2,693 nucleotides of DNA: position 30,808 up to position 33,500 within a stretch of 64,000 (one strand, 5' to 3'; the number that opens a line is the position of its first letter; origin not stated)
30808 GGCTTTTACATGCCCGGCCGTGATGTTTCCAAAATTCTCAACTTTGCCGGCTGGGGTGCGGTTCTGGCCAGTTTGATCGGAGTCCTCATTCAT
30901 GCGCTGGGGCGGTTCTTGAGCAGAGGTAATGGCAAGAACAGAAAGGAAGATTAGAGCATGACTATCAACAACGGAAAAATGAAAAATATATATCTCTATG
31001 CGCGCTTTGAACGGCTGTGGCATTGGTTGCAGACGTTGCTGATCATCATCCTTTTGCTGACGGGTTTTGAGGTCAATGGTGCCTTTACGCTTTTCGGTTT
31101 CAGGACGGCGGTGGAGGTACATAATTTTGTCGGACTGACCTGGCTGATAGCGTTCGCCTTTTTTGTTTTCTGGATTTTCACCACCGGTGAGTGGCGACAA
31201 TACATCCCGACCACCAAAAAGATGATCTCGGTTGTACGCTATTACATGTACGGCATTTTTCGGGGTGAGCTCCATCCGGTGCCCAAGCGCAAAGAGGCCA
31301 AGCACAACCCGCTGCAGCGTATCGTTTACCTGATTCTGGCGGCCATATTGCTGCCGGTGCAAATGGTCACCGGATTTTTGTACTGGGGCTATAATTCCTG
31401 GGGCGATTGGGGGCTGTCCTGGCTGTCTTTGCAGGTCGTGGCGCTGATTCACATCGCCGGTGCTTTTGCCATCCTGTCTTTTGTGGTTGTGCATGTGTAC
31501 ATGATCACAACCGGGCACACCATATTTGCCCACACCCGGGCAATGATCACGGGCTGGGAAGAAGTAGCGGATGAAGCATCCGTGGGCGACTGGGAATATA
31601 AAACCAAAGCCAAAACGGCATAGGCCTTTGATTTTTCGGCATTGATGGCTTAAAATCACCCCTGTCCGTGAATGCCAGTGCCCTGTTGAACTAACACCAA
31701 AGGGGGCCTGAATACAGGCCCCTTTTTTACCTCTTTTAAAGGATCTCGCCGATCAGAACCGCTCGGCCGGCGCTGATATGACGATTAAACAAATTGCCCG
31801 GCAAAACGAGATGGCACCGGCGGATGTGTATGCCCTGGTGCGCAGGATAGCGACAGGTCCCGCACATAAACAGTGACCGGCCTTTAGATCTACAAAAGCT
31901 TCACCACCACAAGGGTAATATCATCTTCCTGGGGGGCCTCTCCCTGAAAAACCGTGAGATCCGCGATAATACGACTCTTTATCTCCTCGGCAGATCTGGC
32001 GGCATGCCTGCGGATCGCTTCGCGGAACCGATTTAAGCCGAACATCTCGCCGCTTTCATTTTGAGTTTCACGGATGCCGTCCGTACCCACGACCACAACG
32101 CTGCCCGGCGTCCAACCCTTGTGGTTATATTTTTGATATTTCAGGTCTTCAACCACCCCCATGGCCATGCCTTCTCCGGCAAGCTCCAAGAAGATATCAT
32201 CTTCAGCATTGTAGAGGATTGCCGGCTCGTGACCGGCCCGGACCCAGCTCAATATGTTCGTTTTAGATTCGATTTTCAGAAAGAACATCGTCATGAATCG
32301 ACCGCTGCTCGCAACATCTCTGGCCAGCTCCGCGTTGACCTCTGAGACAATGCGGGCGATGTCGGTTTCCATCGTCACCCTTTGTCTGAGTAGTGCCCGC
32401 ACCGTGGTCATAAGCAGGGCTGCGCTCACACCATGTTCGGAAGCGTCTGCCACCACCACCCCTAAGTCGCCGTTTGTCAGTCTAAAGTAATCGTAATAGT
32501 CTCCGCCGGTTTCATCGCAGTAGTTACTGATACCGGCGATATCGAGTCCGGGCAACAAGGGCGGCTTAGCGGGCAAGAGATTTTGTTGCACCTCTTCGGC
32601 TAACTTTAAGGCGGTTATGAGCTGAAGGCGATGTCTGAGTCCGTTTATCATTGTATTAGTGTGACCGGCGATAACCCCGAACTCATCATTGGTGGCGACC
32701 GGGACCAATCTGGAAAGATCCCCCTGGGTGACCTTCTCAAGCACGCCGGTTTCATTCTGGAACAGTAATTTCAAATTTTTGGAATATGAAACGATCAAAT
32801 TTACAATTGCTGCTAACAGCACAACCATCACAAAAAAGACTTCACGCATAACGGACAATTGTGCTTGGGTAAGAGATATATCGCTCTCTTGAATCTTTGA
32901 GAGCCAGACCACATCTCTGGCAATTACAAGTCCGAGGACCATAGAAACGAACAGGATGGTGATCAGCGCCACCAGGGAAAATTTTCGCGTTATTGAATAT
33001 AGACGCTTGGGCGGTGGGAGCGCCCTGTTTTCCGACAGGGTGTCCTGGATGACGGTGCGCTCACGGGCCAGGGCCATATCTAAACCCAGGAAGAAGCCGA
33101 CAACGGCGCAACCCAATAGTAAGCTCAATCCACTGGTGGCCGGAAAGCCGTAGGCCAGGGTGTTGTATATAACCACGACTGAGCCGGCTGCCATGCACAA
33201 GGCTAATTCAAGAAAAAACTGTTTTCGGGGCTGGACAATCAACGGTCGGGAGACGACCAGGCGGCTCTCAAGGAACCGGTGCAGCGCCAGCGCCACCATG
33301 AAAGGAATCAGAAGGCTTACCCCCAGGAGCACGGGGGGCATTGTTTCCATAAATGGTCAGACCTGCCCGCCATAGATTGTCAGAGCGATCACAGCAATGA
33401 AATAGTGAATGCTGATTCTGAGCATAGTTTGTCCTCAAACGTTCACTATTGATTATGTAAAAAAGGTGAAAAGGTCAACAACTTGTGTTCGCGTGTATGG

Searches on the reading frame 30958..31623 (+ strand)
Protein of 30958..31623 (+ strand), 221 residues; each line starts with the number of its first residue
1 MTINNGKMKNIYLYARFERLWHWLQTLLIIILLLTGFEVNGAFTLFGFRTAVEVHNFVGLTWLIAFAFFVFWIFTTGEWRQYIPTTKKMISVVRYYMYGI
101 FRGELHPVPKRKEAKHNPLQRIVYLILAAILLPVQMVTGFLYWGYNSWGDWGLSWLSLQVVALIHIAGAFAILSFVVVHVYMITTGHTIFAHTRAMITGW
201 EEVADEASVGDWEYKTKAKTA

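Call 12: search_protein_families(library=ncbifam, proteins=[window:30958-31623:+], max_evalue=0.001)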
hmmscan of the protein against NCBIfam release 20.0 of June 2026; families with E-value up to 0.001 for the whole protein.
window:30958-31623:+ (221 aa): 3 families
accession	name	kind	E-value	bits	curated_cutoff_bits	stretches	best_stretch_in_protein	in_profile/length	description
NF011582.1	PRK15006.1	equivalog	6.9e-31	107.7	204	1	6-200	51-245/248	thiosulfate reductase cytochrome B subunit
TIGR02125.1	CytB-hydogenase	equivalog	1e-12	48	121.5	1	13-203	2-210/212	Ni/Fe-hydrogenase, b-type cytochrome subunit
TIGR01583.1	formate-DH-gamm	equivalog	1.6e-10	41.3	115.85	1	11-205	2-189/204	formate dehydrogenase subunit gamma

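Call 39: search_protein_families(library=pfam, proteins=[window:30958-31623:+], max_evalue=0.01)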
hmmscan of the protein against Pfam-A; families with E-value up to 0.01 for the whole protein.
window:30958-31623:+ (221 aa): 1 family
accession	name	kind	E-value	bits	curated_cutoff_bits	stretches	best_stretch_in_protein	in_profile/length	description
PF01292.26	Ni_hydr_CYTB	-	3.8e-29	102.2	30.1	1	14-199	2-179/179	Prokaryotic cytochrome b561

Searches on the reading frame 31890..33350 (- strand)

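Call 12: search_protein_families(library=ncbifam, proteins=[window:31890-33350:-], max_evalue=0.001)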
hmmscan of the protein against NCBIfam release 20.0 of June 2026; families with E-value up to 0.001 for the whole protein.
window:31890-33350:- (486 aa): 3 families
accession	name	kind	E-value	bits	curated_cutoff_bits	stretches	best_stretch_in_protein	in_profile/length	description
NF038263.1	prot_phos_SiaA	equivalog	8.5e-15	54.3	700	1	279-483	447-655/658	biofilm regulation protein phosphatase SiaA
NF045505.1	RR_RssB_Pseudo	equivalog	7e-12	45.1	700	1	241-426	148-338/394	two-component system response regulator RssB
TIGR02865.1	spore_II_E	equivalog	1.2e-07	30.2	490.8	1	275-485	560-763/764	stage II sporulation protein E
